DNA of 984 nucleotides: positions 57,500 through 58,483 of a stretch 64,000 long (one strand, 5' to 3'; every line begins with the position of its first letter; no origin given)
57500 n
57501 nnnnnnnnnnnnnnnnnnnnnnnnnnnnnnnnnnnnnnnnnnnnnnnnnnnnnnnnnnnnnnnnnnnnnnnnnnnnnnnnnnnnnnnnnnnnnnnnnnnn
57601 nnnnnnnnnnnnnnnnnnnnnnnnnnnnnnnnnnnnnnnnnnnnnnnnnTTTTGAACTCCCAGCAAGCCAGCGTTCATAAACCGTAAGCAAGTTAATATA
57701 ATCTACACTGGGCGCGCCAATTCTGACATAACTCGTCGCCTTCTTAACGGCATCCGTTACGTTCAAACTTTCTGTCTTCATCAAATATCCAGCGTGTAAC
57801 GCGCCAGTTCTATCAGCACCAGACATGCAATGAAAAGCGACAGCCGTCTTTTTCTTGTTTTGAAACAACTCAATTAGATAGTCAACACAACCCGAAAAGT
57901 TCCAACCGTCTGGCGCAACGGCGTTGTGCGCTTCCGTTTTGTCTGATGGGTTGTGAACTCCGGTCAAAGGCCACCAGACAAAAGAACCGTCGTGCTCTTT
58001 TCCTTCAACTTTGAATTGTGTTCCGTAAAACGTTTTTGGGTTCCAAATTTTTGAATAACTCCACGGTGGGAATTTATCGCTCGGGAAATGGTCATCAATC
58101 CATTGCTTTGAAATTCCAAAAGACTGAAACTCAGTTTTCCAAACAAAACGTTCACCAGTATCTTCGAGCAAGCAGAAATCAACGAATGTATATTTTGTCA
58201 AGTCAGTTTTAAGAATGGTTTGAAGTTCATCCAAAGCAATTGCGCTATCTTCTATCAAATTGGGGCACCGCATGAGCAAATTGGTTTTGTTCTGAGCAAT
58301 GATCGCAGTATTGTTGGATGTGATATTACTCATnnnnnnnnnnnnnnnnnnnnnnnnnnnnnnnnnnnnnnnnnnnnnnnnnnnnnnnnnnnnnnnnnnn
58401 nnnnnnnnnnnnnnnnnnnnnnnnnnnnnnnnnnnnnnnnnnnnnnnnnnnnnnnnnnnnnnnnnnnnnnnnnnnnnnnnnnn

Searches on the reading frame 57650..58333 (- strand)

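Call 48: search_protein_families(library=pfam, proteins=[window:57650-58333:-], max_evalue=0.01)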
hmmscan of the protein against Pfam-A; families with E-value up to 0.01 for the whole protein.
window:57650-58333:- (228 aa): 3 families
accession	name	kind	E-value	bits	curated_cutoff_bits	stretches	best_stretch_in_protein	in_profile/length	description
PF00782.25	DSPc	-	1.2e-07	32.1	33.5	1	159-220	70-131/133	Dual specificity phosphatase, catalytic domain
PF22785.1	Tc-R-P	-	0.00047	21.1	27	1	149-187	68-104/106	Polymorphic toxin system, DSP-PTPase phosphatase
PF13350.11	Y_phosphatase3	-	0.0019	18.6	22.2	1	154-182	122-148/240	Tyrosine phosphatase family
